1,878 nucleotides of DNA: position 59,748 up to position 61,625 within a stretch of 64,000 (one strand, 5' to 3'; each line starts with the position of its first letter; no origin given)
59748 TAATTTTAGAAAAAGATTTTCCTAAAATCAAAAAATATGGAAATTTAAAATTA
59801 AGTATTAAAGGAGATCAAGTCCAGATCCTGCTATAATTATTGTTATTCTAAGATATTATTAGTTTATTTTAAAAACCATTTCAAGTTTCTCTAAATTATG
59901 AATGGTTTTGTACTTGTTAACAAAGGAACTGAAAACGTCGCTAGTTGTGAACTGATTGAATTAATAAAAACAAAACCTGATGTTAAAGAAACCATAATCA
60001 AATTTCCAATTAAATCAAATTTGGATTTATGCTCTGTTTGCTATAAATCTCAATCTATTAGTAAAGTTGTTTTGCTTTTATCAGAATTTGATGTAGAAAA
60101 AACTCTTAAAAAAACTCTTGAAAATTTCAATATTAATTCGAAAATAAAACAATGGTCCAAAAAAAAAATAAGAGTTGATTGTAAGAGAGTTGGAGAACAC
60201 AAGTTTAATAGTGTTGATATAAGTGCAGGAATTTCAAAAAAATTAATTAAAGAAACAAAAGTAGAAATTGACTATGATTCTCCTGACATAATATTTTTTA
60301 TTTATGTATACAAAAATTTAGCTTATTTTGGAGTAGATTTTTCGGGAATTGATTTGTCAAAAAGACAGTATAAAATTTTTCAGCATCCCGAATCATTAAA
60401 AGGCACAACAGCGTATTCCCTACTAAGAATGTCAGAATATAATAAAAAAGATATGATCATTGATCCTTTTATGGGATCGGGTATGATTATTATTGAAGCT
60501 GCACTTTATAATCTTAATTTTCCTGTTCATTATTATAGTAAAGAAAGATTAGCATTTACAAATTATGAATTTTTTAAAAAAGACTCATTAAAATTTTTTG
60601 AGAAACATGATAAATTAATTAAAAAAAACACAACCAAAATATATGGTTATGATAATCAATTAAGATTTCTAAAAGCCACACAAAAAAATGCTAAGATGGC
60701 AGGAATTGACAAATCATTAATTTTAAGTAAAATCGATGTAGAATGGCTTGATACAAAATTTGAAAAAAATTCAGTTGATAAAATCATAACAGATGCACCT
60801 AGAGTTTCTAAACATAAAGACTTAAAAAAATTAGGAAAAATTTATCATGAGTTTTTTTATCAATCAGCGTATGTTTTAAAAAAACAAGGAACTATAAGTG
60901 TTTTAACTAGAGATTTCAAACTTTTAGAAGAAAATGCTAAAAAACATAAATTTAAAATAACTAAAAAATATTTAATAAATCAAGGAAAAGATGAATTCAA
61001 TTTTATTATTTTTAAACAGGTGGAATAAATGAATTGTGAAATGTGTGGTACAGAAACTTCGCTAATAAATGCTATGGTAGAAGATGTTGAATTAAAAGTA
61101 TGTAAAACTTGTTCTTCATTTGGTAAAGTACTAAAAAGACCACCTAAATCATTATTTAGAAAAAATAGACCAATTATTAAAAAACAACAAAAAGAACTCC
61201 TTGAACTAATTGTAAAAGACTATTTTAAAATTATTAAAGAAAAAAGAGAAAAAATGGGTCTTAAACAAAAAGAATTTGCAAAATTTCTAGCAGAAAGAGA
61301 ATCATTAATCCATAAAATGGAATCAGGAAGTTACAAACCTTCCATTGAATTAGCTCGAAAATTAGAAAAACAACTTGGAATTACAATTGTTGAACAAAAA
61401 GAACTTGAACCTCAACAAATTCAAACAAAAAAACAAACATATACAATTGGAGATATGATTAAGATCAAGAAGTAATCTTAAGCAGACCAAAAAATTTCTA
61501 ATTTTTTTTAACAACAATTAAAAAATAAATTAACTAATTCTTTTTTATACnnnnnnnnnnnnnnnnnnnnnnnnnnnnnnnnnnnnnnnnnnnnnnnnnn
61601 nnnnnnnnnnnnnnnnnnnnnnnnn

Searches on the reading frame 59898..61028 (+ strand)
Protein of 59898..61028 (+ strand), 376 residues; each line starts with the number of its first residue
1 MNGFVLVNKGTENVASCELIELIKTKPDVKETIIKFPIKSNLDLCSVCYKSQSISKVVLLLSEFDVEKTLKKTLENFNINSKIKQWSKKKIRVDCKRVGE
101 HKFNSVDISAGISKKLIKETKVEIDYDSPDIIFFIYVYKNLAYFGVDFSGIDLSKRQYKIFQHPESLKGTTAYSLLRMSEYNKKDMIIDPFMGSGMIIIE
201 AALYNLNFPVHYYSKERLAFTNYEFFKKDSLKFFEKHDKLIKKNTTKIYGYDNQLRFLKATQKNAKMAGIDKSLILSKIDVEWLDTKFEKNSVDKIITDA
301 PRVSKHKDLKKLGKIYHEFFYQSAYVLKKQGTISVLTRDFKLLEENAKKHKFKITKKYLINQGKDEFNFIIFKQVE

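Call 24: search_protein_families(library=pfam, proteins=[window:59898-61028:+], max_evalue=0.001)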
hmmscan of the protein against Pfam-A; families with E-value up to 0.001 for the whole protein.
window:59898-61028:+ (376 aa): 4 families
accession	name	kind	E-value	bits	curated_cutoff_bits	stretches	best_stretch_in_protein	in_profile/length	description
PF01170.24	UPF0020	-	1e-29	104.1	22.3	1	156-359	1-188/197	RMKL-like, methyltransferase domain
PF02926.22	THUMP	-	2.4e-07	31.5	20.6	1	85-147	18-84/84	THUMP domain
PF01555.25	N6_N4_Mtase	-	2e-05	25.1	26.7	1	147-208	145-206/221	DNA methylase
PF05175.20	MTS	-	0.00042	20.4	23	0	243-345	53-148/170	Methyltransferase small domain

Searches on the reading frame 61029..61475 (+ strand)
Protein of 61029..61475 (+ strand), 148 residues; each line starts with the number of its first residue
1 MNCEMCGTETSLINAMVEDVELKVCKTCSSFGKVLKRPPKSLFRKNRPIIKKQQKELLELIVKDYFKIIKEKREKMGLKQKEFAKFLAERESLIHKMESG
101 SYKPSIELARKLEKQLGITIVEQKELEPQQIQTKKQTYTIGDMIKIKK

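Call 24: search_protein_families(library=pfam, proteins=[window:61029-61475:+], max_evalue=0.001)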
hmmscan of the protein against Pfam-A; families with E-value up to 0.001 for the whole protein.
window:61029-61475:+ (148 aa): 2 families
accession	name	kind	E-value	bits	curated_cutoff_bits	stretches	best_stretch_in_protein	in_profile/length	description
PF01381.28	HTH_3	-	3.9e-11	43.2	23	1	69-122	1-54/55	Helix-turn-helix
PF13133.11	DUF3949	-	0.0002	22.3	25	1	64-95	7-38/61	Protein of unknown function (DUF3949)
